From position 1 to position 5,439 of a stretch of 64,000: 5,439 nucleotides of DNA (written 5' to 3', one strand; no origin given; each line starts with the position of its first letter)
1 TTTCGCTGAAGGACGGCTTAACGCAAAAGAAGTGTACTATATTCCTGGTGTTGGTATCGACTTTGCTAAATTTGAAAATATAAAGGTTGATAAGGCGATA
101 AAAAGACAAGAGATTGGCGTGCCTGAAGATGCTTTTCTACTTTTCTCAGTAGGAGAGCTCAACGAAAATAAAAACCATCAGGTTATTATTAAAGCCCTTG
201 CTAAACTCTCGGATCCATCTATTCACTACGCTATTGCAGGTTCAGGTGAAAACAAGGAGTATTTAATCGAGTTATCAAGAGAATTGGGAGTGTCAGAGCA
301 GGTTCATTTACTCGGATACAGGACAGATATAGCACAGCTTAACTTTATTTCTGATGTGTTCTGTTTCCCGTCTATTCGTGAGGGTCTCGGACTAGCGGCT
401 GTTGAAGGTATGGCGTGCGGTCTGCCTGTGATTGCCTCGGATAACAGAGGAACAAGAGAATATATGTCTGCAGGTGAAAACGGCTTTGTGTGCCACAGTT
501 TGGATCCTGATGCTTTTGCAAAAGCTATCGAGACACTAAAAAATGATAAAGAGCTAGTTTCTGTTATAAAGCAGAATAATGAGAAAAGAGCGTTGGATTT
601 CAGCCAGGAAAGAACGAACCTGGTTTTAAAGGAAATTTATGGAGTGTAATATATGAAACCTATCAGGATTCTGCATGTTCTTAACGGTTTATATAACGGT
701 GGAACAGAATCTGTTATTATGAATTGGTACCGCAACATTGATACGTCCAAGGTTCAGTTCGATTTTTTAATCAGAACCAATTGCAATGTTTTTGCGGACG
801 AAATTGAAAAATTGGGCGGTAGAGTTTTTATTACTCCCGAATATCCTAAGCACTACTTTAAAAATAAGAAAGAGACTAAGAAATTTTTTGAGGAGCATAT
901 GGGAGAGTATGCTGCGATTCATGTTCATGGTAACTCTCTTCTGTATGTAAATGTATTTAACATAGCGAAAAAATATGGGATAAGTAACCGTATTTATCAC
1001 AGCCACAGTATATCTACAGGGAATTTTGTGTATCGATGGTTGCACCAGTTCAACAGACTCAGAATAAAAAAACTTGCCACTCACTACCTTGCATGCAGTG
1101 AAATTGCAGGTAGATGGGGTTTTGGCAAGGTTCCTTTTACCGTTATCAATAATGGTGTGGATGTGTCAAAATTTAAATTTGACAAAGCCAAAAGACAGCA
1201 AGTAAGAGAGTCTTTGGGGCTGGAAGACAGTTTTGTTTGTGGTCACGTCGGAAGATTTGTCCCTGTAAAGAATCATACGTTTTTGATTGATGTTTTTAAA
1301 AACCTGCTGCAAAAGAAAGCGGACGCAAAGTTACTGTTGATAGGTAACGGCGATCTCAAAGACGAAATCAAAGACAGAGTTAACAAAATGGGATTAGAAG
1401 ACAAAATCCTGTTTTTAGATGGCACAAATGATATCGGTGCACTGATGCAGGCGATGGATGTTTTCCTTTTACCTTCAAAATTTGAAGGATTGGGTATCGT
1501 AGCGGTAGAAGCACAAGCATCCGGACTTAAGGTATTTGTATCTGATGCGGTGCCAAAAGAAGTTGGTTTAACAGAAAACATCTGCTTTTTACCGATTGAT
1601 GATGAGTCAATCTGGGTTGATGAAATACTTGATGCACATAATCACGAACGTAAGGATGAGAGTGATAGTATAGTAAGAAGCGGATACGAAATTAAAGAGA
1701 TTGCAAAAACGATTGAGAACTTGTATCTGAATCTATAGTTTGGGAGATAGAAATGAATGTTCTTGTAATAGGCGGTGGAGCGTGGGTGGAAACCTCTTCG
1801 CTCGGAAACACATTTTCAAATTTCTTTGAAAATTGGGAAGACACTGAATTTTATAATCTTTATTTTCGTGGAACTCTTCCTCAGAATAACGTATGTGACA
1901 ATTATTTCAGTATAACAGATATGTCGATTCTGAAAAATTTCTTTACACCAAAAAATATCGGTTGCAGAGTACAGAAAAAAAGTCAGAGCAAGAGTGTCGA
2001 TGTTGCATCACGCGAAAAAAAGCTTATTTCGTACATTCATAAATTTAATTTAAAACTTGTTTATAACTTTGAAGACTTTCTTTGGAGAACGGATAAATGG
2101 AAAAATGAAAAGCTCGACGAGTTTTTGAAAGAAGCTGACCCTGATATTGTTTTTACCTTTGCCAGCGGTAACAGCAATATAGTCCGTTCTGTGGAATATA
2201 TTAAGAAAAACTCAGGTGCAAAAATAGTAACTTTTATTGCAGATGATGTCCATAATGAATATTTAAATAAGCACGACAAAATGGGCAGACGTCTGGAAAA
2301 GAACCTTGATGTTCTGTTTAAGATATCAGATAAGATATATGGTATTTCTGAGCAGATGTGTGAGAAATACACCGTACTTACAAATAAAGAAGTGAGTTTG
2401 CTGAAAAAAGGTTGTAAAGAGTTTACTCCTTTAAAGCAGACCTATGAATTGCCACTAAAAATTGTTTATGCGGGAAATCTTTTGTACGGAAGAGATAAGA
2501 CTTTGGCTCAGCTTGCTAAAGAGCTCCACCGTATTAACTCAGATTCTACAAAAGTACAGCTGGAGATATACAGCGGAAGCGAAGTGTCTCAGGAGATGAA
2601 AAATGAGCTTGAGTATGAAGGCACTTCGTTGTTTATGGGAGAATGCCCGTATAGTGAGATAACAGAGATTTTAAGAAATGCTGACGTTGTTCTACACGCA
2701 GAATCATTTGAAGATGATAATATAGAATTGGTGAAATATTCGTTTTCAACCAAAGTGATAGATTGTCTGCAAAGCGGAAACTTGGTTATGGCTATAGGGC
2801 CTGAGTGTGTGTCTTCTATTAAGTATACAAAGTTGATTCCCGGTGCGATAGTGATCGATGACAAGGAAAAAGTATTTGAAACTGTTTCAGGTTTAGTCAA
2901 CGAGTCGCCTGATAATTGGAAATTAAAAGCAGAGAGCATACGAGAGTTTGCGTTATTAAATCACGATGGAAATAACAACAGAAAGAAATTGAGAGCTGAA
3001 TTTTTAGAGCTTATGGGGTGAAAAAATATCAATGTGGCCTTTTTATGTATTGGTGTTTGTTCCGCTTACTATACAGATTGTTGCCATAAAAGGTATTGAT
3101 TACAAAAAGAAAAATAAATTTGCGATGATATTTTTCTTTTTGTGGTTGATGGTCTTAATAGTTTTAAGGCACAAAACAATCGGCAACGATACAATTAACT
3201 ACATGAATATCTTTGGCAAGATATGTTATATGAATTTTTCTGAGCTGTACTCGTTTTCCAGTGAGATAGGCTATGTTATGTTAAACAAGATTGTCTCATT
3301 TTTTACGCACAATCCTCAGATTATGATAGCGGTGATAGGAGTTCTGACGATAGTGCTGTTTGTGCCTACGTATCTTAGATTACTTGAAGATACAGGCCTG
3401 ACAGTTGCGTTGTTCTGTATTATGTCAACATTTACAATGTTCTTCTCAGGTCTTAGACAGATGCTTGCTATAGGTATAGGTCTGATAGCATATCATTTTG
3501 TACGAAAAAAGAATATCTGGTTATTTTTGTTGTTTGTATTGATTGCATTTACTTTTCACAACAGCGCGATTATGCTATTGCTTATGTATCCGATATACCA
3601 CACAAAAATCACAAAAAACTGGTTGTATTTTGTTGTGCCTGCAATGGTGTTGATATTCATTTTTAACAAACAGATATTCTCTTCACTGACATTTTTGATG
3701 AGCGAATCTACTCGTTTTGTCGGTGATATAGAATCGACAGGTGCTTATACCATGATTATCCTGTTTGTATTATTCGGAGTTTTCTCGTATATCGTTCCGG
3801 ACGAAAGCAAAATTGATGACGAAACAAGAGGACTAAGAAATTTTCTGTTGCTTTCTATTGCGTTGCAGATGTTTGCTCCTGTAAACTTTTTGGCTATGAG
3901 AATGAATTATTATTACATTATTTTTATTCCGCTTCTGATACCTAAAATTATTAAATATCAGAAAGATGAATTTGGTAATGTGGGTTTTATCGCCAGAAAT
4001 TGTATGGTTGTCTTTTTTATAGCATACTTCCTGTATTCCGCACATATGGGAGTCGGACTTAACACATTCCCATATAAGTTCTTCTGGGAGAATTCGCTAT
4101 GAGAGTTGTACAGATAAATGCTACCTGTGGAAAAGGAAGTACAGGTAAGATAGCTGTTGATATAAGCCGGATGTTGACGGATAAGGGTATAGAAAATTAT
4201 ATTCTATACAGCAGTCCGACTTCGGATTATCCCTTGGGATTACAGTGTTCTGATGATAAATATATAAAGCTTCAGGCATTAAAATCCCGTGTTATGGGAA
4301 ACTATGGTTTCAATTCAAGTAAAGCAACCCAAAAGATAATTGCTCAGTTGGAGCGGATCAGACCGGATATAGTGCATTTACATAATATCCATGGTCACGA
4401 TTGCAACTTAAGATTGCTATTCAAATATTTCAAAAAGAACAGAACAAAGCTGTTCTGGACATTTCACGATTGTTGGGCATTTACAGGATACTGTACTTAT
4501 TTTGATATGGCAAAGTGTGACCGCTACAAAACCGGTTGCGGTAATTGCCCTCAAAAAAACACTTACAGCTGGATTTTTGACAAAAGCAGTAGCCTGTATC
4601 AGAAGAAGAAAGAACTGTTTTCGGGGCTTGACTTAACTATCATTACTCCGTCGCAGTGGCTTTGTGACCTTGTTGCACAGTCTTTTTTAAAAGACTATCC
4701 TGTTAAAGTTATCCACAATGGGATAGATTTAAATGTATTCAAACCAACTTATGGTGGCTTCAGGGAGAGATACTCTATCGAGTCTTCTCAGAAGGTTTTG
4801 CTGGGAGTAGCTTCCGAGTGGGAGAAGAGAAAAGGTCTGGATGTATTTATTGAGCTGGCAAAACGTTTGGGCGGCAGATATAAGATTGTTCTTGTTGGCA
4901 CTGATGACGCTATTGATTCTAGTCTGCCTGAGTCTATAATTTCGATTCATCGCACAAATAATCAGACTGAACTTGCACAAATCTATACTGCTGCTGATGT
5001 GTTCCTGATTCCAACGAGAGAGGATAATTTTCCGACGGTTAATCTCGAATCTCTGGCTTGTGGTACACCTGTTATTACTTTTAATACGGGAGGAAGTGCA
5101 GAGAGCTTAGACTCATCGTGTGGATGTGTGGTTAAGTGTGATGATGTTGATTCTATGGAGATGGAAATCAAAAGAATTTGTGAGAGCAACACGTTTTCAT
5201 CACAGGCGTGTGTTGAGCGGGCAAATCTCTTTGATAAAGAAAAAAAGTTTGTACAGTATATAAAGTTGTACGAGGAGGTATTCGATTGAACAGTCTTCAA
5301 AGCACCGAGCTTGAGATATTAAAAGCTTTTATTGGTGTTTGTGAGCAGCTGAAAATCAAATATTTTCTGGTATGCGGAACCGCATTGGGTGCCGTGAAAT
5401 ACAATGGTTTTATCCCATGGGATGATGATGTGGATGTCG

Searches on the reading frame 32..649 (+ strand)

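Call 81: search_protein_families(library=pfam, proteins=[window:32-649:+], max_evalue=0.001)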
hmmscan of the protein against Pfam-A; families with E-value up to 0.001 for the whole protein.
window:32-649:+ (205 aa): 4 families
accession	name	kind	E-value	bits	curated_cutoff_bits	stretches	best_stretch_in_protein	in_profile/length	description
PF00534.26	Glycos_transf_1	-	2.8e-45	154.4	26.4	1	21-186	2-172/172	Glycosyl transferases group 1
PF13692.12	Glyco_trans_1_4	-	2.3e-33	115.9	27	1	36-171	3-141/142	Glycosyl transferases group 1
PF20706.3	GT4-conflict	-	5.5e-09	35.9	26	1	32-148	195-323/385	Family 4 Glycosyltransferase in conflict systems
PF13524.12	Glyco_trans_1_2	-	1.1e-05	25.8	25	1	52-188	5-130/144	Glycosyl transferase-like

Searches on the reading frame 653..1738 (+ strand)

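Call 81: search_protein_families(library=pfam, proteins=[window:653-1738:+], max_evalue=0.001)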
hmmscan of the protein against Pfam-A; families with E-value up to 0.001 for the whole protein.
window:653-1738:+ (361 aa): 4 families
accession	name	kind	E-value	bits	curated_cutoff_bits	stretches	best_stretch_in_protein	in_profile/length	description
PF00534.26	Glycos_transf_1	-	8.9e-27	94.1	26.4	1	182-300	3-124/172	Glycosyl transferases group 1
PF13692.12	Glyco_trans_1_4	-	3.6e-24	86.1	27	1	195-327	3-138/142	Glycosyl transferases group 1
PF13439.12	Glyco_transf_4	-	1.6e-07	31.9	28.5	1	16-172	2-169/170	Glycosyltransferase Family 4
PF20706.3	GT4-conflict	-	2.1e-05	24.1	26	1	190-298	194-312/385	Family 4 Glycosyltransferase in conflict systems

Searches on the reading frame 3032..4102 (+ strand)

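Call 81: search_protein_families(library=pfam, proteins=[window:3032-4102:+], max_evalue=0.001)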
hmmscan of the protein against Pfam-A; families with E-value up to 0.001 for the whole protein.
window:3032-4102:+ (356 aa): 1 family
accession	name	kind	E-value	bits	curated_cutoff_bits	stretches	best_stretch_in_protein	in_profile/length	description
PF14897.12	EpsG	-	5.5e-43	147.8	30.1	1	31-350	3-326/326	EpsG family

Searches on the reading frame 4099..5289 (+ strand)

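Call 81: search_protein_families(library=pfam, proteins=[window:4099-5289:+], max_evalue=0.001)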
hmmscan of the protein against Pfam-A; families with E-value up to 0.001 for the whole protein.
window:4099-5289:+ (396 aa): 5 families
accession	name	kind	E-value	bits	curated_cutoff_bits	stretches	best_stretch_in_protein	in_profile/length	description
PF00534.26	Glycos_transf_1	-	4.2e-19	69.2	26.4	1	231-370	14-164/172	Glycosyl transferases group 1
PF13692.12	Glyco_trans_1_4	-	7.4e-19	68.9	27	1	232-361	2-140/142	Glycosyl transferases group 1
PF13439.12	Glyco_transf_4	-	4.8e-12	46.7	28.5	1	17-212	6-169/170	Glycosyltransferase Family 4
PF20706.3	GT4-conflict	-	4.8e-06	26.2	26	1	286-344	269-327/385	Family 4 Glycosyltransferase in conflict systems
PF13524.12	Glyco_trans_1_2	-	0.00085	19.7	25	0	250-357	5-108/144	Glycosyl transferase-like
